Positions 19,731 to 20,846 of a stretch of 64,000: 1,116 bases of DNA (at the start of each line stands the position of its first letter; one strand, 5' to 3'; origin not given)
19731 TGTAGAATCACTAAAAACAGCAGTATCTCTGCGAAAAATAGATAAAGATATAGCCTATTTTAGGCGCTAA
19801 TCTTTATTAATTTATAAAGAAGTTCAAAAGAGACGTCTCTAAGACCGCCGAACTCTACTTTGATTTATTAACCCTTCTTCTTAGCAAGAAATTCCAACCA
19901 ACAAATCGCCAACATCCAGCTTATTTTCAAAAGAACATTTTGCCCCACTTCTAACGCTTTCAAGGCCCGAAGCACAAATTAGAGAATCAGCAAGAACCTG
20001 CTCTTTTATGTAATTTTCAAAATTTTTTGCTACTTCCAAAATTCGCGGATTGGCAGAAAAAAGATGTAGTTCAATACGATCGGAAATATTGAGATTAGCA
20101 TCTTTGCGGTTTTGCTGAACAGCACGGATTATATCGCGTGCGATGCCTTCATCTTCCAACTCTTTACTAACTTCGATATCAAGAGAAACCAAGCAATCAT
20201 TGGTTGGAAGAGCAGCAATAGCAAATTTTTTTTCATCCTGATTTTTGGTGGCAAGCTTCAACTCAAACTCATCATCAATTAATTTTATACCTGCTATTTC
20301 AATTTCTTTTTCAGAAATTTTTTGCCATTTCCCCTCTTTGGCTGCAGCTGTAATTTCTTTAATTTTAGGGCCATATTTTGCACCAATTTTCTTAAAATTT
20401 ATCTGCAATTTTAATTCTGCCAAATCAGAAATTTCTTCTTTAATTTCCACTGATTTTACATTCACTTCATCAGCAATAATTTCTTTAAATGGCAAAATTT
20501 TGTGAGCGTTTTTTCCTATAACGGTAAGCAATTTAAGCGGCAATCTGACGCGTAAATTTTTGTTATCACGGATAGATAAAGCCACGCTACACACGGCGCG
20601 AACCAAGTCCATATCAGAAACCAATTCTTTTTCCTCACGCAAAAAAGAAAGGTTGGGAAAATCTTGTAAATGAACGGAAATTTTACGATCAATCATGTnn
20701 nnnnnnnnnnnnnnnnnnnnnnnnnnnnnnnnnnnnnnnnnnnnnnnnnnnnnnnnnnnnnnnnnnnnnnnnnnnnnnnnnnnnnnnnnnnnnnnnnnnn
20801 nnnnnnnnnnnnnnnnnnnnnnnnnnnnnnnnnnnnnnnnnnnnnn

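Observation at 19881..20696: Intact ORF encoding only the C-terminal ~270 aa of a type-2 isoleucyl-tRNA synthetase, fused behind purM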

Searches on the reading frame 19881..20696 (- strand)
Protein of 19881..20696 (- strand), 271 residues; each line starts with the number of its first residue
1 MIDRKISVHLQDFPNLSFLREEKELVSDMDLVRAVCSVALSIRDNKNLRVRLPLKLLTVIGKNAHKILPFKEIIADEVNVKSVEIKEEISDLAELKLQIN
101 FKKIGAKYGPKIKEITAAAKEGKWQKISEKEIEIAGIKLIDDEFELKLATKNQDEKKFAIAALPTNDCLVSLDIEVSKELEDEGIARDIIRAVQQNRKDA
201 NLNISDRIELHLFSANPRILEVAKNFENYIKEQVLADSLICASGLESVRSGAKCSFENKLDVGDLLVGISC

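Call 3: search_protein_families(library=pfam, proteins=[window:19881-20696:-], max_evalue=0.01)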
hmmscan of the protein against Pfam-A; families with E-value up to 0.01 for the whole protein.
window:19881-20696:- (271 aa): 2 families
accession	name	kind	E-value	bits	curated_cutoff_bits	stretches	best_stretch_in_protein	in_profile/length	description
PF19302.4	DUF5915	-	3e-32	112.2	27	1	72-243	2-174/195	Domain of unknown function (DUF5915)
PF08264.19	Anticodon_1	-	0.00026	21.3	25.1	1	2-56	93-146/148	Anticodon-binding domain of tRNA ligase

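Call 4: search_protein_families(library=ncbifam, proteins=[window:19881-20696:-], max_evalue=0.01)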
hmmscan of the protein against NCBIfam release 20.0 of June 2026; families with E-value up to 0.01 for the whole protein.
window:19881-20696:- (271 aa): 3 families
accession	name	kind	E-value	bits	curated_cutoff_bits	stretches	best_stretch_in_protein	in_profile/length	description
NF000257.1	MupA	exception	8.4e-24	83.4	1900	1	7-237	765-997/1024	mupirocin-resistant isoleucine--tRNA ligase MupA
NF000258.1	MupB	exception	4.8e-21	74.3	1900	1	5-239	765-1005/1033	mupirocin-resistant isoleucine--tRNA ligase MupB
NF009687.0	PRK13208.1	equivalog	0.0064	14.7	738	0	5-92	707-795/801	valine--tRNA ligase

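Call 6: find_homologous_proteins(query=window:19881-20696:-, max_evalue=0.001)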
Query window:19881-20696:- (271 aa): 604 proteins with E <= 0.001 among 2366 candidates; the best 120 are listed.
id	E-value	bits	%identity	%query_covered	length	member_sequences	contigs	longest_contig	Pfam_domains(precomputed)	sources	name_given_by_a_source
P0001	2.7e-153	526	92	100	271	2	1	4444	PF19302.5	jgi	jgi:isoleucyl-tRNA synthetase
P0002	1.3e-128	446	80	100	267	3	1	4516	PF19302.5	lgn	-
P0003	1.3e-127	442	79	100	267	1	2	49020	PF19302.5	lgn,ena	-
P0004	2.0e-127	442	80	99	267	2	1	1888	PF19302.5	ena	-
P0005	2.9e-127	441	80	99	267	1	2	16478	PF08264.20,PF19302.5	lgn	-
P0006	3.3e-127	441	80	99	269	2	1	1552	PF19302.5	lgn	-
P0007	3.9e-127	441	80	99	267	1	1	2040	PF08264.20,PF19302.5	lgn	-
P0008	4.1e-127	441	80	99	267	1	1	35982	PF08264.20,PF19302.5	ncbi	-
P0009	5.6e-127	440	80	99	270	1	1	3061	PF19302.5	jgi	jgi:isoleucyl-tRNA synthetase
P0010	2.6e-126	438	80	100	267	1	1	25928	PF08264.20,PF19302.5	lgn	-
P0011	2.1e-125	435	78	99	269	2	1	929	PF19302.5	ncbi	-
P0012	2.3e-125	435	77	99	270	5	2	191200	PF19302.5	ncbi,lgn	-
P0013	4.9e-125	434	78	100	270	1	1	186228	PF08264.20,PF19302.5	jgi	jgi:isoleucyl-tRNA synthetase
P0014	7.7e-125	433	78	99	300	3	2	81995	PF19302.5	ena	-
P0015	1.1e-124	433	79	100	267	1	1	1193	PF08264.20,PF19302.5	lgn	-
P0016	1.1e-124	433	79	100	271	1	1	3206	PF19302.5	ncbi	-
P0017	1.2e-124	433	79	99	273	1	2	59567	PF19302.5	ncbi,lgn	-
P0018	1.5e-124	432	77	99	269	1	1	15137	PF19302.5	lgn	-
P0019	3.0e-124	431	77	100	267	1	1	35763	PF19302.5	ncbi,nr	ncbi:MAG: hypothetical protein KGP29_05195 [Proteobacteria bacterium]|nr:hypothetical protein [Pseud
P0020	6.5e-124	430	77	100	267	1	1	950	PF19302.5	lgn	-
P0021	6.9e-124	430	78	100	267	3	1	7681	PF08264.20,PF19302.5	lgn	-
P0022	7.9e-124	430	78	99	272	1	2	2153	PF08264.20,PF19302.5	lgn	-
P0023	1.5e-123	429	77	99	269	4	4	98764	PF19302.5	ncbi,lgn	-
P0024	2.1e-123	429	77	100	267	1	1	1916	PF19302.5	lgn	-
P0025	3.3e-123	428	75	100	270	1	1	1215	PF19302.5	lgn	-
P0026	3.8e-123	428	77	99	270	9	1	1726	PF19302.5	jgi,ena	-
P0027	4.9e-123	427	76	100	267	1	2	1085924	PF19302.5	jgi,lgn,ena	-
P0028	6.2e-123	427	76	99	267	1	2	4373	PF19302.5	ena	-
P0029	7.5e-123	427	75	100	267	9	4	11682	PF19302.5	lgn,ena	-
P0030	1.1e-122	426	77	97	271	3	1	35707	PF19302.5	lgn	-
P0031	1.4e-122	426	77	100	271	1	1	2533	PF19302.5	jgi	jgi:isoleucyl-tRNA synthetase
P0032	1.7e-122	426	76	100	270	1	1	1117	PF19302.5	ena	-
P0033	3.7e-122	425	76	99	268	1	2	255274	PF19302.5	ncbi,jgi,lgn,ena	jgi:isoleucyl-tRNA synthetase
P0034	4.7e-122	424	76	100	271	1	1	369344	PF19302.5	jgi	-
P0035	8.4e-122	423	76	99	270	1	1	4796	PF19302.5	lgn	-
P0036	1.1e-121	423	77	100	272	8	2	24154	PF19302.5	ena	-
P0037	1.2e-121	423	77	100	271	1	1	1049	PF19302.5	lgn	-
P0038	3.3e-121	421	76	100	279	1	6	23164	PF19302.5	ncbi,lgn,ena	-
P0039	3.4e-121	421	76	100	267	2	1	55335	PF19302.5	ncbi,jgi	jgi:isoleucyl-tRNA synthetase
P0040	3.4e-121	421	76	99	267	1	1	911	PF08264.20,PF19302.5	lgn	-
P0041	4.7e-121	421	76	100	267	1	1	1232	PF19302.5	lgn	-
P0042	5.7e-121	421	76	99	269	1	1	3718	PF19302.5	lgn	-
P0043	7.2e-121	420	76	100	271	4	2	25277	PF19302.5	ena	-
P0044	9.9e-121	420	74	100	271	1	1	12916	PF19302.5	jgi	jgi:isoleucyl-tRNA synthetase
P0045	1.8e-120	419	75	99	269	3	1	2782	PF19302.5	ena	-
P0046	2.0e-120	419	75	100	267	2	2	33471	PF19302.5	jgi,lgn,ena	-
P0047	3.5e-120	418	75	100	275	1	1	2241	PF19302.5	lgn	-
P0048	3.9e-120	418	75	99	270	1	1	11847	PF19302.5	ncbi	-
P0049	4.3e-120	418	75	99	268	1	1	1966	PF19302.5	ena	-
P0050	4.5e-120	418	76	99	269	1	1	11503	PF19302.5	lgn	-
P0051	6.4e-120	417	75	100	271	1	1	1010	PF19302.5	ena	-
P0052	1.2e-119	416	74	100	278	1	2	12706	PF19302.5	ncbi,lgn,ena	-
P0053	1.2e-119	416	77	100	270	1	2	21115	PF19302.5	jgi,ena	jgi:isoleucyl-tRNA synthetase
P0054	1.4e-119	416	74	100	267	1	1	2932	PF19302.5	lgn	-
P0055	1.5e-119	416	75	99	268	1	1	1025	PF19302.5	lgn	-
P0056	1.8e-119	416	76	100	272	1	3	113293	PF19302.5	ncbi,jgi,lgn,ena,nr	ncbi:MAG: hypothetical protein EBS06_07505 [Proteobacteria bacterium]|nr:hypothetical protein [Pseud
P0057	2.0e-119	416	76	99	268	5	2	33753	PF19302.5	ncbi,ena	-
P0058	2.6e-119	415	75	99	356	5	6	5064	PF19302.5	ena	-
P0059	3.0e-119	415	76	99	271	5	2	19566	PF19302.5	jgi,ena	jgi:isoleucyl-tRNA synthetase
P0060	3.7e-119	415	75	99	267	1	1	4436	PF19302.5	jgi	-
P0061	5.2e-119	414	76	99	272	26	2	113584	PF19302.5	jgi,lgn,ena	-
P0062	5.3e-119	414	73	100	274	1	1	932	PF19302.5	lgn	-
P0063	6.6e-119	414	76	99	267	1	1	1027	PF19302.5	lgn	-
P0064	7.4e-119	414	75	99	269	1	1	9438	PF19302.5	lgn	-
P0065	1.7e-118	412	74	100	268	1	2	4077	PF19302.5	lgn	-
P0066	2.5e-118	412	73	100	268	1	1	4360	PF19302.5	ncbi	-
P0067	5.5e-118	411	75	98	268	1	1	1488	PF08264.20,PF19302.5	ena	-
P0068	6.5e-118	411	74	100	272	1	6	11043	PF19302.5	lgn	-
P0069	6.8e-118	411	76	99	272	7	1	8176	PF19302.5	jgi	jgi:isoleucyl-tRNA synthetase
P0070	2.3e-117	409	75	100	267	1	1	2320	PF08264.20,PF19302.5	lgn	-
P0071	2.5e-117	409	75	99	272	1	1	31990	PF08264.20,PF19302.5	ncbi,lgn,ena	-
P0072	4.2e-117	408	74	100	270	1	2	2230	PF19302.5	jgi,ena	jgi:isoleucyl-tRNA synthetase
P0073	4.7e-117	408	73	100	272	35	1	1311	PF19302.5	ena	-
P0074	6.7e-117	407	75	99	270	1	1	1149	PF19302.5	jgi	jgi:isoleucyl-tRNA synthetase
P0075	1.2e-116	406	75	99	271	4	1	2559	PF19302.5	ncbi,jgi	jgi:isoleucyl-tRNA synthetase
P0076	1.3e-116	406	76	99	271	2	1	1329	PF19302.5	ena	-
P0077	8.4e-116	404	72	99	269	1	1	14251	PF19302.5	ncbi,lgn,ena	-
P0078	1.1e-115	403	72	99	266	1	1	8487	PF19302.5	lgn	-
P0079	1.5e-115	403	75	98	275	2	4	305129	PF19302.5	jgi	jgi:isoleucyl-tRNA synthetase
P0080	2.3e-115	402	74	100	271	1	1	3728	PF19302.5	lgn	-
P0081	2.7e-115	402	73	100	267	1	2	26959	PF19302.5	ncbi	-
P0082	2.8e-115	402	72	99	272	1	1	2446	PF19302.5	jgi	jgi:isoleucyl-tRNA synthetase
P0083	3.2e-115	402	72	99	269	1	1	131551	PF19302.5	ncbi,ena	-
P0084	4.5e-115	401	73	100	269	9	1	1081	PF19302.5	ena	-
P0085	5.1e-115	401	72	100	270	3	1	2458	PF19302.5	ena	-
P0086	6.2e-115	401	74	99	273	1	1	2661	PF19302.5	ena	-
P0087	6.7e-115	401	73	99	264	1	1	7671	PF19302.5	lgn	-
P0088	1.3e-114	400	72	100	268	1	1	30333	PF19302.5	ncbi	-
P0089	1.4e-114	400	71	100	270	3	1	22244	PF19302.5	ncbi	-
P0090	2.2e-114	399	74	100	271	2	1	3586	PF19302.5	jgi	jgi:isoleucyl-tRNA synthetase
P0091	4.1e-114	398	73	99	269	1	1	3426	PF19302.5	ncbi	-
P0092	4.5e-114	398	75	100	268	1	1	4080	PF19302.5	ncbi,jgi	jgi:isoleucyl-tRNA synthetase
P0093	4.9e-114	398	72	99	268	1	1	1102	PF19302.5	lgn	-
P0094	5.4e-114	398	71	99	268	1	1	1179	PF19302.5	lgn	-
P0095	6.4e-114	398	72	99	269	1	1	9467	PF19302.5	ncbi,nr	ncbi:MAG: DUF5915 domain-containing protein [Rickettsiales bacterium]|nr:DUF5915 domain-containing p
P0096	6.6e-114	397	73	100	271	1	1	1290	PF19302.5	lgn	-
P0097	1.4e-113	396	70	100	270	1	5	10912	PF19302.5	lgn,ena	-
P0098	1.4e-113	396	72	100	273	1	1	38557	PF08264.20,PF19302.5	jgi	jgi:isoleucyl-tRNA synthetase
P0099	1.8e-113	396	73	100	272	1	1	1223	PF19302.5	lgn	-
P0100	2.9e-113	395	72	99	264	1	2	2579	PF19302.5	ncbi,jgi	jgi:isoleucyl-tRNA synthetase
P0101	5.6e-113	394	74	99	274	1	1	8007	PF08264.20,PF19302.5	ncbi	-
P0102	5.8e-113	394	80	87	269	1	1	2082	PF19302.5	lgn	-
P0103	5.9e-113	394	70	100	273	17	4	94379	PF19302.5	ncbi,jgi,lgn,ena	jgi:isoleucyl-tRNA synthetase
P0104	9.9e-113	394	69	99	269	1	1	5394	PF19302.5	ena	-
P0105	1.5e-112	393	73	100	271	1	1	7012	PF19302.5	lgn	-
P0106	1.9e-112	393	71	99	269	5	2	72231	PF19302.5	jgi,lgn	-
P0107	3.2e-112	392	72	99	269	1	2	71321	PF19302.5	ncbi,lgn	-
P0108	5.0e-112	391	72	99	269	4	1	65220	PF19302.5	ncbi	-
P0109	5.6e-112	391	72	99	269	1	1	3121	PF19302.5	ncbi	-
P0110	1.1e-111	390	69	99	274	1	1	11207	PF19302.5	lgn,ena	-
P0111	3.7e-111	388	72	99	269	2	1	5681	PF19302.5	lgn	-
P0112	6.7e-111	388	73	100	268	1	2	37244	PF19302.5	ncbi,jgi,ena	jgi:isoleucyl-tRNA synthetase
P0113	2.9e-110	386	73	99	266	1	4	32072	PF19302.5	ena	-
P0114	3.1e-110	385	70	99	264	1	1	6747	PF19302.5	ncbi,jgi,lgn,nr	ncbi:MAG: hypothetical protein FJX34_03420 [Alphaproteobacteria bacterium]|nr:hypothetical protein [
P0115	4.5e-110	385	70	99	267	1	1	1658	PF19302.5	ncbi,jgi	jgi:isoleucyl-tRNA synthetase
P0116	5.4e-110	385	69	99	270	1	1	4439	PF19302.5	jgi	-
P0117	6.0e-110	385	69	99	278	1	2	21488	PF19302.5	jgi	-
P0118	1.7e-109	383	78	89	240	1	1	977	PF19302.5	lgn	-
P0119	1.8e-109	383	70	99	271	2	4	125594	PF19302.5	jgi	jgi:isoleucyl-tRNA synthetase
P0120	3.0e-109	382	68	99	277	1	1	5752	PF19302.5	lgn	-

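Call 15: find_encoding_contigs(protein=window:19881-20696:-, flank=10000, max_places=4)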
Protein window:19881-20696:- (271 aa): no gene with exactly this product is on record in the collection.

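Call 16: find_encoding_contigs(protein=P0027, flank=10000, max_places=4)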
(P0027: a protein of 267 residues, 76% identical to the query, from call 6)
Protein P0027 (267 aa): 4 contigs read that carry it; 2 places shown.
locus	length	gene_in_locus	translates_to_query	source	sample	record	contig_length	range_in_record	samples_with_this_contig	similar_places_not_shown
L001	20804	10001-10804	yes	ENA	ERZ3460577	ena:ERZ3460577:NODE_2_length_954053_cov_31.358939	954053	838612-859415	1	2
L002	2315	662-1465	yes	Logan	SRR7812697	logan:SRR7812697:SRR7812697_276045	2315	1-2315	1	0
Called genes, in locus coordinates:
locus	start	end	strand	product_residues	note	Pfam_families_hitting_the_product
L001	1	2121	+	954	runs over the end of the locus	PF00005:ABC_tran (faint), PF02463:SMC_N (faint), PF13555:AAA_29 (faint), PF20703:nSTAND1 (faint), PF17760:UvrA_inter, PF17755:UvrA_DNA-bind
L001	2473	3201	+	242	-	-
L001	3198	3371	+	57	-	-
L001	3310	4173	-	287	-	PF12760:Zn_ribbon_IS1595, PF12762:DDE_Tnp_IS1595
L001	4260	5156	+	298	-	PF00348:polyprenyl_synt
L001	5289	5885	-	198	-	PF00376:MerR, PF13411:MerR_1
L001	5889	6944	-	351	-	PF01594:AI-2E_transport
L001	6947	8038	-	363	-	PF09839:DUF2066 (faint)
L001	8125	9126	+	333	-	PF00586:AIRS, PF02769:AIRS_C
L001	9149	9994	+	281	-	PF02498:Bro-N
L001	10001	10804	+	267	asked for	PF19302:DUF5915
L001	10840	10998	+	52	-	-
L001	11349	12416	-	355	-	PF03462:PCRF, PF00472:RF-1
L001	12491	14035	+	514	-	PF00133:tRNA-synt_1, PF01406:tRNA-synt_1e (weak), PF09334:tRNA-synt_1g, PF00133:tRNA-synt_1, PF19303:Anticodon_3 (weak)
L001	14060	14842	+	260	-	PF04402:SIMPL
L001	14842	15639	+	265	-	PF03372:Exo_endo_phos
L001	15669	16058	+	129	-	PF02367:TsaE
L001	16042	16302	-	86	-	-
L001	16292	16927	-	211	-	PF07963:N_methyl (weak)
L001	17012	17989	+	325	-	PF00849:PseudoU_synth_2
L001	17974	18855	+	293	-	PF01715:IPPT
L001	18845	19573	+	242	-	PF11967:RecO_N, PF02565:RecO_C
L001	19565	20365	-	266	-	PF06750:A24_N_bact, PF01478:Peptidase_A24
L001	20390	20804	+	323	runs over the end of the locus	PF01476:LysM, PF01551:Peptidase_M23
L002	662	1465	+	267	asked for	PF19302:DUF5915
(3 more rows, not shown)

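Call 20: search_solved_structures(query=window:19881-20696:-, max_evalue=0.001, show_alignments=2)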
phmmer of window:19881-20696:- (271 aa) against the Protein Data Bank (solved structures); distinct sequences matched with E-value up to 0.001: 6.
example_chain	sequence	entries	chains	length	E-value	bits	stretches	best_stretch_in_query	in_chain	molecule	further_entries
8c9d_A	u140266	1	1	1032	1.2e-22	83.8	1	7-250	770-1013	Isoleucine--tRNA ligase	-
8c8v_A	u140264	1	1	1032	1.2e-22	83.8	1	7-250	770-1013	Isoleucine--tRNA ligase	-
8c8w_A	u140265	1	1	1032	1.2e-22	83.7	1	7-250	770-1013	Isoleucine--tRNA ligase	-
8c8u_A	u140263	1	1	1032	4.2e-22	82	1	7-250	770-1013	Isoleucine--tRNA ligase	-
8wnd_A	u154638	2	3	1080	8.4e-10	41.7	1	7-233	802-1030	isoleucine--tRNA ligase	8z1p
9w01_B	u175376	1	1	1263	6.9e-09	38.7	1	6-211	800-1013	Isoleucine--tRNA ligase, cytoplasmic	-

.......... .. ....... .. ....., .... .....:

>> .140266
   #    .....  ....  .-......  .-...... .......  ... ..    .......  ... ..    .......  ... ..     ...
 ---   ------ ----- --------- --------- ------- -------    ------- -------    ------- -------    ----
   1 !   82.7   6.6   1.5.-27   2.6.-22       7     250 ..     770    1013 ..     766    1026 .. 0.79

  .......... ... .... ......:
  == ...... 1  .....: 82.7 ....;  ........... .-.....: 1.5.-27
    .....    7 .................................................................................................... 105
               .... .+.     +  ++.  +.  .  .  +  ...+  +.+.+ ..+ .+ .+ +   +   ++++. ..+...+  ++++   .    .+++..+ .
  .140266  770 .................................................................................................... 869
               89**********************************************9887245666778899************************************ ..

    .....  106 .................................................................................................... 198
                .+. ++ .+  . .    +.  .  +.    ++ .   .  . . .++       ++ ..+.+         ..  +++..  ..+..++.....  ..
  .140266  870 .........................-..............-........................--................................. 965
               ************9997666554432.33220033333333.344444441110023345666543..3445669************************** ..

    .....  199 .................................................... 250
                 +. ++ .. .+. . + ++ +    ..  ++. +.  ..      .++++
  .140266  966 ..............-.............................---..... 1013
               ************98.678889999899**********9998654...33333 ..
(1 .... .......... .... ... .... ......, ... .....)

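Call 23: search_protein_representatives(protein=window:19881-20696:-)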
Query: 271 residues. Proteins with E-value up to 0.001 (for the whole library): 6932; up to 1e-10: 2045; up to 1e-30: 140. The best 150 are listed.
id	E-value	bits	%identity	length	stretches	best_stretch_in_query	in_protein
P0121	1.6e-89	316.0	57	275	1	1-267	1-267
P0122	1.9e-87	309.2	64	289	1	2-239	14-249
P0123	1.3e-64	234.3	47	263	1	4-266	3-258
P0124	9.5e-64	231.5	50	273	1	7-248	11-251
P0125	2.0e-59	217.3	47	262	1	7-243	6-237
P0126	1.1e-56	208.4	46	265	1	7-241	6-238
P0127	2.7e-53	197.3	47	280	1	6-241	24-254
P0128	4.3e-52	193.4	41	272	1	7-270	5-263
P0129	7.5e-52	192.6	45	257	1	7-239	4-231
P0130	3.5e-49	183.8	46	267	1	7-238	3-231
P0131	9.2e-49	182.5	45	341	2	7-135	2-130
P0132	1.5e-48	181.7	40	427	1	6-269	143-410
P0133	3.9e-48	180.4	42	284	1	3-237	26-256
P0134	4.1e-48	180.3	43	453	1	6-236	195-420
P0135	7.9e-47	176.1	43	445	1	6-242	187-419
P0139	2.7e-45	171.1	42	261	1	7-243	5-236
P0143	1.4e-44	168.7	41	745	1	6-244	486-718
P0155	2.7e-42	161.3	37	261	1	7-239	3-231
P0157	8.3e-42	159.7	45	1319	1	15-240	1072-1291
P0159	8.9e-42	159.6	41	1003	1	7-236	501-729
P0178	7.2e-40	153.3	43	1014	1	4-250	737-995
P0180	9.7e-40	152.9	46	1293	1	18-239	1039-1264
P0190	2.6e-38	148.2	39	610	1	7-240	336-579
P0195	1.2e-37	146.1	38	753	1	6-244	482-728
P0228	5.1e-34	134.2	38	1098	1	7-239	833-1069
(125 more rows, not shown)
